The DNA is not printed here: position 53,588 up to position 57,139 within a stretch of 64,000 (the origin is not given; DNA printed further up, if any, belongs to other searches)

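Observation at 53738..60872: Planctomycete-type PSCyt/DUF1549-DUF1553 + DUF1501 pair extended to a four-gene heme/Tat module in a flavobacterium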

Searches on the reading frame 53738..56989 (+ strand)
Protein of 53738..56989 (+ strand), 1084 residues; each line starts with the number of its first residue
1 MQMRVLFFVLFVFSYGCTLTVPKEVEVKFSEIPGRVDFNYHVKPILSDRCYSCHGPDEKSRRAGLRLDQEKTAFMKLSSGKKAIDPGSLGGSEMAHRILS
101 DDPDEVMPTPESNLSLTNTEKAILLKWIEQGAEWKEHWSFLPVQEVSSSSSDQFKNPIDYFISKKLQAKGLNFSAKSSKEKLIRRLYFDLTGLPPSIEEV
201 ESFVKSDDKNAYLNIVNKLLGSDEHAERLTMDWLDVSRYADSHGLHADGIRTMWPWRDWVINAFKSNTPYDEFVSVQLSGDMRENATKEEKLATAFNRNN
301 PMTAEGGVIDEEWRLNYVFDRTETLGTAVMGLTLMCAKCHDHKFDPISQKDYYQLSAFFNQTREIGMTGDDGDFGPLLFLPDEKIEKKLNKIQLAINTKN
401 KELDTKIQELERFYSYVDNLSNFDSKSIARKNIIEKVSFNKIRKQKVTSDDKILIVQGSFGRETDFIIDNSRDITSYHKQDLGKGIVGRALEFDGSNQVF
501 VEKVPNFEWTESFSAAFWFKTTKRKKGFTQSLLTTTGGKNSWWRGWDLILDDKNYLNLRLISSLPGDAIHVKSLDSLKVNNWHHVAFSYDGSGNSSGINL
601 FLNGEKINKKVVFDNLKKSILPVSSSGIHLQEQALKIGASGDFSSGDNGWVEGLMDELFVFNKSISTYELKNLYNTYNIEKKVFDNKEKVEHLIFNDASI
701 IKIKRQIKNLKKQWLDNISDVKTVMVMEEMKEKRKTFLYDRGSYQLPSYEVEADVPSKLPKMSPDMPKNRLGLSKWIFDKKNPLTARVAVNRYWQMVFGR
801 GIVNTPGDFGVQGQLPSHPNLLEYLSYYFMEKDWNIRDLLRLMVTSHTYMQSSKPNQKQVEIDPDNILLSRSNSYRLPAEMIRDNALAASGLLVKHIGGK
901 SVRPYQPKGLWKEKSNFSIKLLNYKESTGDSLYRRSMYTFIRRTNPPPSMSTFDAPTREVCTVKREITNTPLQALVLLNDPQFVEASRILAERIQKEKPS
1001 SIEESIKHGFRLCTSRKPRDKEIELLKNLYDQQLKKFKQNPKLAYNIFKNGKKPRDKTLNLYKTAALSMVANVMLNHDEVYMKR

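Call 5: search_protein_families(library=pfam, proteins=[window:53738-56989:+], max_evalue=0.01)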
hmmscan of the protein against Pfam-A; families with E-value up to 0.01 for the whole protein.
window:53738-56989:+ (1084 aa): 4 families
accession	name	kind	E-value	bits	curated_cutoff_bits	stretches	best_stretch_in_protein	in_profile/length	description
PF07587.16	PSD1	-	1.2e-97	326.6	28.5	1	769-1029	1-243/244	Protein of unknown function (DUF1553)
PF07583.16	PSCyt2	-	2.4e-77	260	29.8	1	157-363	1-208/209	Protein of unknown function (DUF1549)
PF07635.16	PSCyt1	-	1e-15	58.5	22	1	50-110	1-58/59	Planctomycete cytochrome C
PF13385.13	Laminin_G_3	-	3e-13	50.6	27.6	1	495-669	3-149/151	Concanavalin A-like lectin/glucanases superfamily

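Call 7: search_protein_families(library=ncbifam, proteins=[window:53738-56989:+], max_evalue=0.01)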
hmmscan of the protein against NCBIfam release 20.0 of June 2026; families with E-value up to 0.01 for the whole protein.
window:53738-56989:+ (1084 aa): 2 families
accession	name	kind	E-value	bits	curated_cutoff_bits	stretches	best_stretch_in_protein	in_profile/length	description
TIGR00135.1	gatC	equivalog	0.0032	17.7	47.1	0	396-453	15-71/93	Asp-tRNA(Asn)/Glu-tRNA(Gln) amidotransferase subunit GatC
TIGR03806.1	chp_HNE_0200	subfamily_domain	0.0041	16.3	313.3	0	46-130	217-313/314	SO2930 family diheme c-type cytochrome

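Call 22: search_solved_structures(query=window:53738-56989:+, max_evalue=1)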
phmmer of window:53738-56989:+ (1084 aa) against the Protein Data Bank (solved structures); distinct sequences matched with E-value up to 1: 0.

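Call 51: find_homologous_proteins(query=window:53738-56989:+, max_evalue=1e-10)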
Query window:53738-56989:+ (1084 aa): 7998 proteins with E <= 1e-10 among 8000 candidates; the best 120 are listed.
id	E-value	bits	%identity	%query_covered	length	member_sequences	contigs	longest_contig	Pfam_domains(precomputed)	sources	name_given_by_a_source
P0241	0.0e+0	2430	98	100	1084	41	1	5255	PF07587.17,PF07635.17,PF13385.14,PF07583.17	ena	-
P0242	0.0e+0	2271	90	100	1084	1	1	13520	PF07587.17,PF07635.17,PF13385.14,PF07583.17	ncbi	-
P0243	0.0e+0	2264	90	100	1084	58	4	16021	PF07587.17,PF07635.17,PF13385.14,PF07583.17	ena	-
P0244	0.0e+0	2262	90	100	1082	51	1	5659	PF07587.17,PF07635.17,PF13385.14,PF07583.17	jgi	jgi:hypothetical protein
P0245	0.0e+0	2256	90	100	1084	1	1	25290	PF07587.17,PF07635.17,PF13385.14,PF07583.17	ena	-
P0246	0.0e+0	2255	90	100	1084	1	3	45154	PF07587.17,PF07635.17,PF13385.14,PF07583.17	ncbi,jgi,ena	-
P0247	0.0e+0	2254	89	100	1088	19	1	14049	PF07587.17,PF07635.17,PF13385.14,PF07583.17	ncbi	-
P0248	0.0e+0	2251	90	100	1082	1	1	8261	PF07587.17,PF07635.17,PF13385.14,PF07583.17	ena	-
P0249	0.0e+0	2250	90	100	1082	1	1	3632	PF07587.17,PF07635.17,PF13385.14,PF07583.17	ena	-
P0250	0.0e+0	2250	90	100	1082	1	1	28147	PF07587.17,PF07635.17,PF13385.14,PF07583.17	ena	-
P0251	0.0e+0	2249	90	100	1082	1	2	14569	PF07587.17,PF07635.17,PF13385.14,PF07583.17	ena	-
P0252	0.0e+0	2248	90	100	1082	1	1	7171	PF07587.17,PF07635.17,PF13385.14,PF07583.17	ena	-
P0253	0.0e+0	2248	90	100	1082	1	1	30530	PF07587.17,PF07635.17,PF13385.14,PF07583.17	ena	-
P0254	0.0e+0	2247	90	100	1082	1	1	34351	PF07587.17,PF07635.17,PF13385.14,PF07583.17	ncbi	-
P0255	0.0e+0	2246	89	100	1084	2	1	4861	PF07587.17,PF07635.17,PF13385.14,PF07583.17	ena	-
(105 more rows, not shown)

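Call 58: search_solved_structures(query=A4, max_evalue=10, show_alignments=2)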
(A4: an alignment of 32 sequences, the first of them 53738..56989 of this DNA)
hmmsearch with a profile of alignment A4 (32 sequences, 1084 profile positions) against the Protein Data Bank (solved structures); distinct sequences matched with E-value up to 10: 4.
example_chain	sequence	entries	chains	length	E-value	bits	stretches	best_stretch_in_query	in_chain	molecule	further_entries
4qvs_A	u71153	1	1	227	5.5e-06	27.7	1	469-673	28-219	S-layer domain-containing protein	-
5c2v_A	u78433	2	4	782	0.32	11.9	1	34-136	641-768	HYDRAZINE SYNTHASE ALPHA SUBUNIT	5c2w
8t1i_B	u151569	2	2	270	0.86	10.5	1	363-445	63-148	Mediator of RNA polymerase II transcription subunit 4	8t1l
3mn1_A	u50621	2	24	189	1.1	10.2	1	585-671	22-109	probable yrbi family phosphatase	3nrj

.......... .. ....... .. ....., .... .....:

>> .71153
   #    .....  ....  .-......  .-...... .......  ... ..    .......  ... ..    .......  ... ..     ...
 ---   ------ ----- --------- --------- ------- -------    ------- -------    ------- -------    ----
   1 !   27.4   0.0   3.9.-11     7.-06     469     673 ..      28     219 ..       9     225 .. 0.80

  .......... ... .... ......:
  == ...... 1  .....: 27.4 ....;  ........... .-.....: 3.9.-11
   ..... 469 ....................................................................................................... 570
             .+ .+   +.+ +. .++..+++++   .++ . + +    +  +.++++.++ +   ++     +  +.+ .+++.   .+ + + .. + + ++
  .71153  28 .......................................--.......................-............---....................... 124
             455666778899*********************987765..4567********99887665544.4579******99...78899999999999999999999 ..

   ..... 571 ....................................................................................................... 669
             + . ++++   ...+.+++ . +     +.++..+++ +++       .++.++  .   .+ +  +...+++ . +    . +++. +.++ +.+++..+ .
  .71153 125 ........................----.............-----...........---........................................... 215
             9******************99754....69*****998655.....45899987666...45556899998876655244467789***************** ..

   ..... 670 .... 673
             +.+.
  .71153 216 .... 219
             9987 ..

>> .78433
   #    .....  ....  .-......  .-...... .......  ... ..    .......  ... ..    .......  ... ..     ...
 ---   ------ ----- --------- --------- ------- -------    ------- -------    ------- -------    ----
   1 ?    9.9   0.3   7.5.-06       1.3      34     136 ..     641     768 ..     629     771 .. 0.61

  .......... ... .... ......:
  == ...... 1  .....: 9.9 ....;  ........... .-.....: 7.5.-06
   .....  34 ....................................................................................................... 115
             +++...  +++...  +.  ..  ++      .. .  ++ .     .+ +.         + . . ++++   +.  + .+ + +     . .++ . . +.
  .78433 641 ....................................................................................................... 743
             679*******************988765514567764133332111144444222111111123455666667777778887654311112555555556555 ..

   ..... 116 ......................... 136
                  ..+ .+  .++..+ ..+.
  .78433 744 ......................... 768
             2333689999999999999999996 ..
